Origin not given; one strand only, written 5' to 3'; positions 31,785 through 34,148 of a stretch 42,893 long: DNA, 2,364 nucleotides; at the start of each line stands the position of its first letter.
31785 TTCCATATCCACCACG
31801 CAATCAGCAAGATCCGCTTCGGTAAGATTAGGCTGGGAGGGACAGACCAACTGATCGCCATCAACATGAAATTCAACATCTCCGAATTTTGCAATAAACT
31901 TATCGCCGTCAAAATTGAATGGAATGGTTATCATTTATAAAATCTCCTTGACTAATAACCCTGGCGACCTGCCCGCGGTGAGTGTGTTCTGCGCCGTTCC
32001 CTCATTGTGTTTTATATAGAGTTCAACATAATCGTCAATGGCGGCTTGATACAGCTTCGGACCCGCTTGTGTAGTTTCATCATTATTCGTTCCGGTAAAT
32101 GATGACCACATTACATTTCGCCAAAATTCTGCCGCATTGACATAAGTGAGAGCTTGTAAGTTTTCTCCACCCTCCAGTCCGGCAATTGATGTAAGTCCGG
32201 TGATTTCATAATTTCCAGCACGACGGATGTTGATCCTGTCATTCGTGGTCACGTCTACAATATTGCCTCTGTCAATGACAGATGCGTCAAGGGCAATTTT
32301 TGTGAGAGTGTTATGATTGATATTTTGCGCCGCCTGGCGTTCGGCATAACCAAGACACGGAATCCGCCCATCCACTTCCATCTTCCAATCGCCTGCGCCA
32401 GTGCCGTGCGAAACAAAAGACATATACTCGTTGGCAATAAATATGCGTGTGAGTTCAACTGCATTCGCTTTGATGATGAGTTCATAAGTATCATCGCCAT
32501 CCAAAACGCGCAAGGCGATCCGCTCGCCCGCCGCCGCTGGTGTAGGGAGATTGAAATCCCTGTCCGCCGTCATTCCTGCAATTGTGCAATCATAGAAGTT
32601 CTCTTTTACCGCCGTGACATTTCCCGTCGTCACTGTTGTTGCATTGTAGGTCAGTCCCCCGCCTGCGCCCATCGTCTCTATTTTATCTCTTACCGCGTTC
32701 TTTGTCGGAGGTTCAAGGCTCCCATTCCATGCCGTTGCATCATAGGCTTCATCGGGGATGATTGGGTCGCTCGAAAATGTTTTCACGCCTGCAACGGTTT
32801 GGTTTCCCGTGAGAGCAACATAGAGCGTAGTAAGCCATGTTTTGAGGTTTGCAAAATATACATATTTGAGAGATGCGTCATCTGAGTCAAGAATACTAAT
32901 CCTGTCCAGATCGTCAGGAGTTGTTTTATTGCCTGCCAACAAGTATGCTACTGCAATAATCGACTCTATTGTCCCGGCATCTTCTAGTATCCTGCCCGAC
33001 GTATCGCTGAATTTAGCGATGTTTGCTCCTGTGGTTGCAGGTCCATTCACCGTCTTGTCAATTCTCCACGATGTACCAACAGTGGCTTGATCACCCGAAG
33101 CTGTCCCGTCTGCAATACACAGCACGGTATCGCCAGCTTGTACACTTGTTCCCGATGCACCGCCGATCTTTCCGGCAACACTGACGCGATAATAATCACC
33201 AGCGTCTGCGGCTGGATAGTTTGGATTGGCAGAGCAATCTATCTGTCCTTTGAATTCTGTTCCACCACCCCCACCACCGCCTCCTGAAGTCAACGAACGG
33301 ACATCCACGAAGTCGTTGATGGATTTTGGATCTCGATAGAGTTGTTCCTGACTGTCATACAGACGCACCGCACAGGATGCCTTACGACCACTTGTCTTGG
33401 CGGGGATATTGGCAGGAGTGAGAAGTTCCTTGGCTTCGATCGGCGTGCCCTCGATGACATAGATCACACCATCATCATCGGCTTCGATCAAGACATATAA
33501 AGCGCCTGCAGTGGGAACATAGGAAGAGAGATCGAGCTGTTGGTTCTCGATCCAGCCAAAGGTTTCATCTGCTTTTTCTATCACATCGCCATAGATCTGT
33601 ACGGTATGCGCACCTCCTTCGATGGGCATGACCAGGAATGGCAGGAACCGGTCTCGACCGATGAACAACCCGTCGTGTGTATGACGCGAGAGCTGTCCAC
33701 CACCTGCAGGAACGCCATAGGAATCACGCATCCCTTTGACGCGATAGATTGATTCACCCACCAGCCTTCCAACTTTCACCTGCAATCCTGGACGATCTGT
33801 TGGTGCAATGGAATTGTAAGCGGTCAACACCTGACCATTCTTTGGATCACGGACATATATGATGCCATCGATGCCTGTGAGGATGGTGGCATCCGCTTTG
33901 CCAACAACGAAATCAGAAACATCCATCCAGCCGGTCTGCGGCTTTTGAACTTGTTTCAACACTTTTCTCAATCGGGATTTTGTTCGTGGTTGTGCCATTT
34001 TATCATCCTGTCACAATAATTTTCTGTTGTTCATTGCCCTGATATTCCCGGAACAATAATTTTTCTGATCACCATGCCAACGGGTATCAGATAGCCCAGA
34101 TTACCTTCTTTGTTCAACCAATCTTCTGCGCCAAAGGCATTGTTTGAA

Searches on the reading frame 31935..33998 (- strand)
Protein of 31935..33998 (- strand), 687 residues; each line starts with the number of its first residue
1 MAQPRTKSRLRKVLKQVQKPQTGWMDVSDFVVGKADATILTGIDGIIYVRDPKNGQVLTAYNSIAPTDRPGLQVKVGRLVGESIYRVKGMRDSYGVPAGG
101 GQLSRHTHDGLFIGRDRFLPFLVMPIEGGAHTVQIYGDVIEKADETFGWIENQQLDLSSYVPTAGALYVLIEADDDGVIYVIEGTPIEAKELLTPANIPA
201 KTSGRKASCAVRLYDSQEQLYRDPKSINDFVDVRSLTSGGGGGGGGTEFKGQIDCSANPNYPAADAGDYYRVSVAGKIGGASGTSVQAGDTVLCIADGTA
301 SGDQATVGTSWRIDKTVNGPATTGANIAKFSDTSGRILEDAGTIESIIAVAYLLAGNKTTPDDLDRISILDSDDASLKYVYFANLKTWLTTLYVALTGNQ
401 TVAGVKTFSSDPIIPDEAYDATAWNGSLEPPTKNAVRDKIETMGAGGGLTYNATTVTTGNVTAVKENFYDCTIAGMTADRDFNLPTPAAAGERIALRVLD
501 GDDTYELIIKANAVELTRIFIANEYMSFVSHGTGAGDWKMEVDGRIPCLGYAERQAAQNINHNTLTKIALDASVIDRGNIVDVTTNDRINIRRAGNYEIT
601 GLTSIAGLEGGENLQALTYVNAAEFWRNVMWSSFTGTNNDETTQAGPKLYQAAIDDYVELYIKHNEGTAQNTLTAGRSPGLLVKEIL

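Call 7: search_protein_families(library=pfam, proteins=[window:31935-33998:-], max_evalue=0.001)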
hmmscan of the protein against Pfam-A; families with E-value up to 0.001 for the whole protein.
window:31935-33998:- (687 aa): 1 family
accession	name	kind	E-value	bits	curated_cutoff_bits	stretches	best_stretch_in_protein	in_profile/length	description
PF18338.7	BppL_N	-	0.0005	20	25.8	1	397-412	9-24/25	Lower baseplate protein N-terminal domain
